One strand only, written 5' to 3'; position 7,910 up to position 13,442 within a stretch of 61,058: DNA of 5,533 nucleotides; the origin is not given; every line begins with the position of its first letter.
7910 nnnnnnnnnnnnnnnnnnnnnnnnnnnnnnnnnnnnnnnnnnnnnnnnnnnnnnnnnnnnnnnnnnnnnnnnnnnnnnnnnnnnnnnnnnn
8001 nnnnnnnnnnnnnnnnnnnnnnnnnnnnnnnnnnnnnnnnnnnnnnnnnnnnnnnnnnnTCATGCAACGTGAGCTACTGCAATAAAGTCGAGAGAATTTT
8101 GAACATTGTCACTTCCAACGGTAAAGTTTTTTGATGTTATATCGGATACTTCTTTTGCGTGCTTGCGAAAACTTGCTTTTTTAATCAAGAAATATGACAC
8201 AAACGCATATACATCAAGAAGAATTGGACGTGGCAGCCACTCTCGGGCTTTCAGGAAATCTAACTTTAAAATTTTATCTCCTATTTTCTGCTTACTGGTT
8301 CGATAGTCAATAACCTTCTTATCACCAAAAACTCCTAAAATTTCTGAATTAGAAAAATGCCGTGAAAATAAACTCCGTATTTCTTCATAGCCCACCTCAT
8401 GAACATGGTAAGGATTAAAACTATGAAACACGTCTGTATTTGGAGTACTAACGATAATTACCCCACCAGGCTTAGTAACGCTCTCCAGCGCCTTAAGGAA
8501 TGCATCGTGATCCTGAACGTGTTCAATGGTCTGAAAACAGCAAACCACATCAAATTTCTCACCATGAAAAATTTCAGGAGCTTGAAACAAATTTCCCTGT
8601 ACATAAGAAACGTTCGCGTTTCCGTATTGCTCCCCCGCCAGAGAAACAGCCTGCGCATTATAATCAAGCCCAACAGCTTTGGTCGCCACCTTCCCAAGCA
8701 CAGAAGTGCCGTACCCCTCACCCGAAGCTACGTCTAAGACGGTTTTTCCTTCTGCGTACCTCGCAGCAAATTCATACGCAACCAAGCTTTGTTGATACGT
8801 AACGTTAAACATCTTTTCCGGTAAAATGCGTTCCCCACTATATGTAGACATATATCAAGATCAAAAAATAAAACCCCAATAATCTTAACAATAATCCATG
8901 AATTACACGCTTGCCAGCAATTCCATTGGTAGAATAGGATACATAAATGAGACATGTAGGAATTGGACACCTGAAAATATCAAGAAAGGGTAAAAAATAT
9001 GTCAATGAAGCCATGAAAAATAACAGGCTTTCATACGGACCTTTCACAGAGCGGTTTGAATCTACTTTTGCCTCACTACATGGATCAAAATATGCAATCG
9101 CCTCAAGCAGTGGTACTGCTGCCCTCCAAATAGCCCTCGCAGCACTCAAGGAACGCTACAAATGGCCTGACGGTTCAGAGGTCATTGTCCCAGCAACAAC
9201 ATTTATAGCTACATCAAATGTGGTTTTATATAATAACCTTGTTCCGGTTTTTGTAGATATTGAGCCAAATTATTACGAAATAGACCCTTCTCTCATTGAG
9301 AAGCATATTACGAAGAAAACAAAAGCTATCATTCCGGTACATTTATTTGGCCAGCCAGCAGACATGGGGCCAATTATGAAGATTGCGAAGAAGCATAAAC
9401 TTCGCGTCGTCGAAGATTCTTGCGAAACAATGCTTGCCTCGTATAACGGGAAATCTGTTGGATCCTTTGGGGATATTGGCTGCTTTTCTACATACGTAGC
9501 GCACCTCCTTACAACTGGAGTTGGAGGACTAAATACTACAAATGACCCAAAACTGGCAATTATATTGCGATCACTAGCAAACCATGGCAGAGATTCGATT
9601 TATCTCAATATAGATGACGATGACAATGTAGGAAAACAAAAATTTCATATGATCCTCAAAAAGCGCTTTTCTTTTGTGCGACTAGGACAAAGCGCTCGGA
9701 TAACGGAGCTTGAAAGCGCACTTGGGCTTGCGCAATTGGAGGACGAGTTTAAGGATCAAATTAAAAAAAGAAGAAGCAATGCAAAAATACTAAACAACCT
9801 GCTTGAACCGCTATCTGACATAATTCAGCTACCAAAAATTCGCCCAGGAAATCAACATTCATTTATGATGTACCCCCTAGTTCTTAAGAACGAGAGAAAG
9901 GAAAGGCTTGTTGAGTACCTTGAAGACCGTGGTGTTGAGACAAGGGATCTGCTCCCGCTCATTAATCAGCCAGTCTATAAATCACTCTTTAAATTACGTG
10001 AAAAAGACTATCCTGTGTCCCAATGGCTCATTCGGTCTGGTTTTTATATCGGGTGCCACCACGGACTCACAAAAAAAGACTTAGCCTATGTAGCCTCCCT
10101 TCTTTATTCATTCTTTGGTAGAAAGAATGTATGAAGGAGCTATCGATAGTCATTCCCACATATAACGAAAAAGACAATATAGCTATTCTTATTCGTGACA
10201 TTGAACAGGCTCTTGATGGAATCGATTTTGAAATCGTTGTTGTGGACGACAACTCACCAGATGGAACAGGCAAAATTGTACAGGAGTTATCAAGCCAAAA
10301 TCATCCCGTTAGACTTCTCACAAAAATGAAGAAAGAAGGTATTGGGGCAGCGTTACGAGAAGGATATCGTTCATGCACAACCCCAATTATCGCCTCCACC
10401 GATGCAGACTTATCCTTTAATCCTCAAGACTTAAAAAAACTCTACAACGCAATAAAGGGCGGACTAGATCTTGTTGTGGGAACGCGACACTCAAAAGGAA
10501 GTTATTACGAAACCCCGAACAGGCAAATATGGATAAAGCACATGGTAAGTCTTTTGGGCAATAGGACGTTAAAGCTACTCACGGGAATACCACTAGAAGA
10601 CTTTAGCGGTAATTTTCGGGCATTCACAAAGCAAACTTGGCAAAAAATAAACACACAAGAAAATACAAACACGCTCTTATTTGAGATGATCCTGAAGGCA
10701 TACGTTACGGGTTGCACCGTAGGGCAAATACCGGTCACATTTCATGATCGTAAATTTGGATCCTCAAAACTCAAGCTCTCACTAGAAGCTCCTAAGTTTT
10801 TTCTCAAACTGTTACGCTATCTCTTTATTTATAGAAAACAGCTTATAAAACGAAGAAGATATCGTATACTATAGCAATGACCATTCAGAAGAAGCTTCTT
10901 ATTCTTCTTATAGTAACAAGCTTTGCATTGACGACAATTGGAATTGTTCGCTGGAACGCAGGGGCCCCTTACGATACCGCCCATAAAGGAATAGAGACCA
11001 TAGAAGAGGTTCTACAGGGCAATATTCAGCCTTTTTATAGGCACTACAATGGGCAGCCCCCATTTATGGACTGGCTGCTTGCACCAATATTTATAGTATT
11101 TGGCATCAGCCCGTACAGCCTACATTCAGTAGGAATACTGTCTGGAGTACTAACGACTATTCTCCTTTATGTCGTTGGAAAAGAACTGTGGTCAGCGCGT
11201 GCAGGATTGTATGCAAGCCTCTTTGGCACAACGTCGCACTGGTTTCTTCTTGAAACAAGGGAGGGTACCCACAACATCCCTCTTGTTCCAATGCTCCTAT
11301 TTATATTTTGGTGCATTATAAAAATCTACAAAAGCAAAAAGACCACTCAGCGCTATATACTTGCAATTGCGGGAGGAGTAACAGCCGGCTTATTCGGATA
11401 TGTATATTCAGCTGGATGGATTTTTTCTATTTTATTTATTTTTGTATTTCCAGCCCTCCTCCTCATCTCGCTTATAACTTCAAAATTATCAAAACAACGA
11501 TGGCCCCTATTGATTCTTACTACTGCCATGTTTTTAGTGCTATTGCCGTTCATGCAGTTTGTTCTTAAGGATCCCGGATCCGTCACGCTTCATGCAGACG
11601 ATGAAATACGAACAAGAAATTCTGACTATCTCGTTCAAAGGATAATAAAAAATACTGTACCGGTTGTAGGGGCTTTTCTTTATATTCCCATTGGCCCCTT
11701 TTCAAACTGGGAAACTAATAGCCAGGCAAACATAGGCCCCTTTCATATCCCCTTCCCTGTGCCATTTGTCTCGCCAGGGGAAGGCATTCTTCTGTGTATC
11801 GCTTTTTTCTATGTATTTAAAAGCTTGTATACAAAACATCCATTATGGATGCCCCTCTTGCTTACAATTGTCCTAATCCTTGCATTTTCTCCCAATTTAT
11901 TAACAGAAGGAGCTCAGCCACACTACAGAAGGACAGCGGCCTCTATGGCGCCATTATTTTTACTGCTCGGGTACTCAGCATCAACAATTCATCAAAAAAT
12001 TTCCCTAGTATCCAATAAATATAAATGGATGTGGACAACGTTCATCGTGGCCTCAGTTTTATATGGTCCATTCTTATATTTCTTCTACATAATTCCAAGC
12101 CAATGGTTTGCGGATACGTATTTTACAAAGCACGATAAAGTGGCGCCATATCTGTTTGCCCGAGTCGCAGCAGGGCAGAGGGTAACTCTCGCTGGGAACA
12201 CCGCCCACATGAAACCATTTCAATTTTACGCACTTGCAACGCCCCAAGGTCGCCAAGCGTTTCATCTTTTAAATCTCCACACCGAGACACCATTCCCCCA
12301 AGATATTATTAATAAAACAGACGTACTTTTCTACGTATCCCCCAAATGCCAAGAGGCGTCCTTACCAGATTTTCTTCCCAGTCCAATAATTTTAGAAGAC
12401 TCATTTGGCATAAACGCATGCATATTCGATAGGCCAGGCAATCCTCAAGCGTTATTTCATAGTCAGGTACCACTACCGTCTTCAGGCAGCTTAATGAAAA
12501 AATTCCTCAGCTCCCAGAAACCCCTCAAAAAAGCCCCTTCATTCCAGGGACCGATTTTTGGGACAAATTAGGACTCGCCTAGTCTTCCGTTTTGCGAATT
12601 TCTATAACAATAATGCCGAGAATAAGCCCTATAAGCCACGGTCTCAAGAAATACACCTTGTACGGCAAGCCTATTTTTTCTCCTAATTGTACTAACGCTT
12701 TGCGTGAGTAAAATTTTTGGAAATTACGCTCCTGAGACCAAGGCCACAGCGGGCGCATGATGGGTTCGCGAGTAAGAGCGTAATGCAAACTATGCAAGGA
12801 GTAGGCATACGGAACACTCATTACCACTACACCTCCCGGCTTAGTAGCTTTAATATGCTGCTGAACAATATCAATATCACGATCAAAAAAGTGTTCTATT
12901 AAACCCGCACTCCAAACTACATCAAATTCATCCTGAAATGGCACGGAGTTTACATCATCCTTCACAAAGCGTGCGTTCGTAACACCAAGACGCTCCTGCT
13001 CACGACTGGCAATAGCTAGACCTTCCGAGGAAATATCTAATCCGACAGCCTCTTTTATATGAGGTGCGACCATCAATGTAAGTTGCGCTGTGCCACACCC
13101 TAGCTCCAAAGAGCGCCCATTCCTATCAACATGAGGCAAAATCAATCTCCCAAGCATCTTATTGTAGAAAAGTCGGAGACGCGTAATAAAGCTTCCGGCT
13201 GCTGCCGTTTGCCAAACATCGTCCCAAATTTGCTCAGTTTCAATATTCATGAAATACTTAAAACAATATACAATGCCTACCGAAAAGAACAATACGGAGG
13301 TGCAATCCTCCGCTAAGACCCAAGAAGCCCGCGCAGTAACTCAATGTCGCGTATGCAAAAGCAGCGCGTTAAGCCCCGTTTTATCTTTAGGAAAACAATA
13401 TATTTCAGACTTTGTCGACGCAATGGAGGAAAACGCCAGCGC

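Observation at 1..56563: Sixteen GT-C-type membrane glycosyltransferase genes (about half of the window) interleaved with four polyprenyl-phosphate-sugar synthases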

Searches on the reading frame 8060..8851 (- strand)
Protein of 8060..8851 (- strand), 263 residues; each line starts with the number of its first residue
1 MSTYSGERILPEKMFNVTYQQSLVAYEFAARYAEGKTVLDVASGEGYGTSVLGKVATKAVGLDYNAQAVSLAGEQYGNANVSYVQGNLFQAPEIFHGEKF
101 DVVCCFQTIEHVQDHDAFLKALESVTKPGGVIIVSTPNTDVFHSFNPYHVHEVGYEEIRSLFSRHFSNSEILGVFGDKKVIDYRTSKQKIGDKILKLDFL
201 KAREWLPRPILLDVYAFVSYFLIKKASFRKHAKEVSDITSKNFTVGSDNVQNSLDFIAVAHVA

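Call 6: search_protein_families(library=pfam, max_evalue=0.001, proteins=[window:8060-8851:-])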
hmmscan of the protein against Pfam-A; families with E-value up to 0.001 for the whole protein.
window:8060-8851:- (263 aa): 8 families
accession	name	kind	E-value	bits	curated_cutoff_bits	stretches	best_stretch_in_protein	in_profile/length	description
PF13847.12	Methyltransf_31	-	1.9e-18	67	27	1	34-142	3-114/145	Methyltransferase domain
PF08241.18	Methyltransf_11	-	3.6e-18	66.4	21.2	1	39-134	1-95/95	Methyltransferase domain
PF13489.12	Methyltransf_23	-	4.6e-18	65.9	27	1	28-157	16-136/164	Methyltransferase domain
PF13649.12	Methyltransf_25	-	8.8e-15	55.6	27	1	38-130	1-97/97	Methyltransferase domain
PF08242.18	Methyltransf_12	-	1.8e-11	45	30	1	39-132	1-98/98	Methyltransferase domain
PF01209.24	Ubie_methyltran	-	2.8e-07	30.6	20.1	1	33-134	46-151/233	ubiE/COQ5 methyltransferase family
PF07021.18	MetW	-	0.00013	22.1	21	1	34-139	13-112/193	Methionine biosynthesis protein MetW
PF06325.19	PrmA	-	0.0004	20.4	22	1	23-135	152-259/296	Ribosomal protein L11 methyltransferase (PrmA)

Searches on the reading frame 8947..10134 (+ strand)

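Call 6: search_protein_families(library=pfam, max_evalue=0.001, proteins=[window:8947-10134:+])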
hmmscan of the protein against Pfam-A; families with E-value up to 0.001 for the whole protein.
window:8947-10134:+ (395 aa): 2 families
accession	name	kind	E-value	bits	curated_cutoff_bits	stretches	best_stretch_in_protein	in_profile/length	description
PF01041.23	DegT_DnrJ_EryC1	-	2.4e-97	326.9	19.8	1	14-384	6-357/360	DegT/DnrJ/EryC1/StrS aminotransferase family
PF01053.26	Cys_Met_Meta_PP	-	4.5e-08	32.5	27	1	31-170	51-184/381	Cys/Met metabolism PLP-dependent enzyme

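Call 22: search_protein_families(library=ncbifam, max_evalue=0.00001, proteins=[window:8947-10134:+])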
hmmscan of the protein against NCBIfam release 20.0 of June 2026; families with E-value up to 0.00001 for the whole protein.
window:8947-10134:+ (395 aa): 9 families
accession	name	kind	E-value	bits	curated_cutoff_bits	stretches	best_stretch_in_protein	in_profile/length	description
NF011936.0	PRK15407.1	equivalog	1.1e-70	238.5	423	1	17-392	50-438/440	lipopolysaccharide biosynthesis protein RfbH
TIGR03588.1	PseC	equivalog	2.2e-65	221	423.5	1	7-388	5-378/380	UDP-4-amino-4,6-dideoxy-N-acetyl-beta-L-altrosamine transaminase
TIGR04181.1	NHT_00031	hypoth_equivalog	1.7e-59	201.5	420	1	11-349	8-340/359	LegC family aminotransferase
NF008687.0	PRK11706.1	equivalog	4.3e-54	183.7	375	1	12-385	10-369/375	dTDP-4-amino-4,6-dideoxygalactose transaminase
TIGR02379.1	ECA_wecE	subfamily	9.3e-50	169.4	434.85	1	15-386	13-371/376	dTDP-4-amino-4,6-dideoxy-D-glucose transaminase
TIGR04427.1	PLP_DesI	equivalog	1.1e-40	140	650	1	19-219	38-233/390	dTDP-4-dehydro-6-deoxyglucose aminotransferase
NF008658.2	PRK11658.1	equivalog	1.9e-40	138.7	631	1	17-307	18-289/379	UDP-4-amino-4-deoxy-L-arabinose aminotransferase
NF006095.0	PRK08247.1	equivalog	6e-06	25.3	585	1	34-158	55-174/369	methionine biosynthesis PLP-dependent protein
NF005817.0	PRK07683.1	equivalog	7.1e-06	24.9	575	1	51-129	93-166/387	aminotransferase A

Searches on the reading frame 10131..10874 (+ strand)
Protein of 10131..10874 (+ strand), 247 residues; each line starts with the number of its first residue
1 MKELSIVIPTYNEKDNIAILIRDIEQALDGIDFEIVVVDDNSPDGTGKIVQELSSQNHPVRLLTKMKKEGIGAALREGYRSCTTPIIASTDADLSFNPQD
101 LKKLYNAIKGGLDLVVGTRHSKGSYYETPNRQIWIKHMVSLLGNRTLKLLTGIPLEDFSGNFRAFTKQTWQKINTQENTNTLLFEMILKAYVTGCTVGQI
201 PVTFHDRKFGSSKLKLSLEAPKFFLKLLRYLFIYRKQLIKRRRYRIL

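Call 6: search_protein_families(library=pfam, max_evalue=0.001, proteins=[window:10131-10874:+])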
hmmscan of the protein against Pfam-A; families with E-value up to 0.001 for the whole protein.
window:10131-10874:+ (247 aa): 2 families
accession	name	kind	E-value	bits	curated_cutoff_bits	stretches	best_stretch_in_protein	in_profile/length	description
PF00535.33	Glycos_transf_2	-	5.9e-32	111.3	23.3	1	5-166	1-160/168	Glycosyl transferase family 2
PF10111.15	Glyco_tranf_2_2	-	4.2e-06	26.9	27.3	1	5-106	1-104/276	Glycosyltransferase like family 2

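Call 22: search_protein_families(library=ncbifam, max_evalue=0.00001, proteins=[window:10131-10874:+])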
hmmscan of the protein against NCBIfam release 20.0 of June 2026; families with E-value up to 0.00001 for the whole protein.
window:10131-10874:+ (247 aa): 17 families
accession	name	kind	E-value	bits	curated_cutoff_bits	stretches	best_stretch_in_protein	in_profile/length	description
NF041391.1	DPhHxTase_Halo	equivalog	1.3e-19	70.1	375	1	10-214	3-192/213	dolichyl-phosphate hexose transferase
TIGR04182.1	glyco_TIGR04182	equivalog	2.2e-19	69.9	325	1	4-215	2-202/293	S-layer glycoprotein N-glycosyltransferase AglJ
NF007986.1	PRK10714.1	equivalog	1.1e-18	67.4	529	1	2-216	6-212/316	undecaprenyl-phosphate 4-deoxy-4-formamido-L-arabinose transferase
NF047588.1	GlcsyltransPgfSStrep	equivalog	2.1e-16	60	500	1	3-214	2-205/308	glycosyltransferase PgfS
NF041875.1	EPS_EpsD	equivalog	3.6e-13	49.6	370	1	4-134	1-131/325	exopolysaccharide biosynthesis glycosyltransferase EpsD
NF058614.1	PPMAGASynPpgS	equivalog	1.3e-12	47.6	370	1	6-213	4-205/226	polyprenyl-phospho-N-acetylgalactosaminyl synthase PpgS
TIGR03937.1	PgaC_IcaA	equivalog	1.6e-12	47.1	422.3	1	2-100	45-142/407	poly-beta-1,6-N-acetyl-D-glucosamine synthase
TIGR04283.1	glyco_like_mftF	equivalog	8.5e-11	41.9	182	1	4-108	1-97/221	TIGR04283 family arsenosugar biosynthesis glycosyltransferase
TIGR03965.1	mycofact_glyco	equivalog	8.5e-11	41.4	280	1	2-106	74-177/467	mycofactocin biosynthesis glycosyltransferase MftF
NF007482.0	PRK10073.1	equivalog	1e-10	41.2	423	1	2-114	6-117/334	glycosyltransferase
NF038302.1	EPS_HpsE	equivalog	1.3e-09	37.4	300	1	3-94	2-97/307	hormogonium polysaccharide biosynthesis glycosyltransferase HpsE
NF050050.1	ProtGlycPglI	equivalog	4.8e-09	36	500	1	2-117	2-117/306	GalNAc(5)-diNAcBac-PP-undecaprenol beta-1,3-glucosyltransferase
NF047683.1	TeichurnBiosyTuaG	equivalog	1.6e-08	34.5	400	1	3-105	7-108/252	teichuronic acid biosynthesis protein TuaG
TIGR03469.1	HpnB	hypoth_equivalog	1.8e-08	33.8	379.25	1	4-108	46-160/386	hopene-associated glycosyltransferase HpnB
NF010496.0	PRK13915.1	equivalog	4e-08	32.7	262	1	3-105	32-139/307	glucosyl-3-phosphoglycerate synthase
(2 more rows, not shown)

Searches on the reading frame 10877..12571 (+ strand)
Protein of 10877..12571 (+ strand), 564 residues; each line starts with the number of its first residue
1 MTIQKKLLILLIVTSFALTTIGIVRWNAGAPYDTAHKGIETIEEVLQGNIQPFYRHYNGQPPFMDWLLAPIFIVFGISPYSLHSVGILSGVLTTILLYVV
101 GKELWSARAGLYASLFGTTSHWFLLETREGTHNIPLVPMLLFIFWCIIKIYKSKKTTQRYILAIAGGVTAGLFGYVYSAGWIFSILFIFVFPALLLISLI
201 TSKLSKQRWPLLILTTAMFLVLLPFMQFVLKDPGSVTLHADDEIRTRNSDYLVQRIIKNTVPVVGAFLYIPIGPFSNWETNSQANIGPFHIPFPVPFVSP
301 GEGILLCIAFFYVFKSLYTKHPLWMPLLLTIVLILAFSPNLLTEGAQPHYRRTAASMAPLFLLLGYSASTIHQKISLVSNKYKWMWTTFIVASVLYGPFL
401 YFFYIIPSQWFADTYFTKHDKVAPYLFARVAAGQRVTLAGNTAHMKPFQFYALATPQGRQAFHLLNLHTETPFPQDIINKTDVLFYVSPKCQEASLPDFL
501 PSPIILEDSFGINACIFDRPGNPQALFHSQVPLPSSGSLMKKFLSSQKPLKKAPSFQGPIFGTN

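Call 4: search_protein_families(library=pfam, max_evalue=0.01, proteins=[window:10877-12571:+])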
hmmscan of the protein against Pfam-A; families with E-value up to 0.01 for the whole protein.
window:10877-12571:+ (564 aa): 2 families
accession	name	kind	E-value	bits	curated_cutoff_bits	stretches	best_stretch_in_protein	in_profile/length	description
PF13231.12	PMT_2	-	4.9e-14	53.3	26.1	1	60-222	2-155/160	Dolichyl-phosphate-mannose-protein mannosyltransferase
PF02516.20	STT3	-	0.00011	22.3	24.5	1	87-230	104-240/405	Oligosaccharyl transferase STT3, N-terminal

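Call 40: search_solved_structures(query=window:10877-12571:+, max_evalue=10, show_alignments=1)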
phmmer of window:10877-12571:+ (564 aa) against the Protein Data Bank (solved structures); distinct sequences matched with E-value up to 10: 0.

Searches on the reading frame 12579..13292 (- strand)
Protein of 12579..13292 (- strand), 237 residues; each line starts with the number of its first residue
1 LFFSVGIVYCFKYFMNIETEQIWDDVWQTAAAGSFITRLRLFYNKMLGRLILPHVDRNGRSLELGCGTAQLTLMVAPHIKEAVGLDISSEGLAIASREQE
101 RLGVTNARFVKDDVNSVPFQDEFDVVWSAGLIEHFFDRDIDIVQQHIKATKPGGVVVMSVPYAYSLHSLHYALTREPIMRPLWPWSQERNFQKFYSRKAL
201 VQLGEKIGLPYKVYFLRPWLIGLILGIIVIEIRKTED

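Call 6: search_protein_families(library=pfam, max_evalue=0.001, proteins=[window:12579-13292:-])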
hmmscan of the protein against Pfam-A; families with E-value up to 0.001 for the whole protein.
window:12579-13292:- (237 aa): 8 families
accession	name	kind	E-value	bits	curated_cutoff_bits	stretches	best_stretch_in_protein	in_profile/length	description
PF13649.12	Methyltransf_25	-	2.1e-17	64.1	27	1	62-154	2-97/97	Methyltransferase domain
PF13847.12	Methyltransf_31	-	4.2e-16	59.4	27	1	57-162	3-113/145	Methyltransferase domain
PF08241.18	Methyltransf_11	-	1.1e-15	58.4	21.2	1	62-157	1-94/95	Methyltransferase domain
PF13489.12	Methyltransf_23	-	1.8e-14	54.2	27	1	52-209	17-159/164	Methyltransferase domain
PF08242.18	Methyltransf_12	-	2.6e-14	54.1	30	1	62-156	1-98/98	Methyltransferase domain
PF01209.24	Ubie_methyltran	-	1.6e-06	28.1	20.1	1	59-158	49-151/233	ubiE/COQ5 methyltransferase family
PF05175.20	MTS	-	3.1e-05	24.1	23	1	49-128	21-104/170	Methyltransferase small domain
PF02353.26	CMAS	-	0.00022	21.1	27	1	60-159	65-165/273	Mycolic acid cyclopropane synthetase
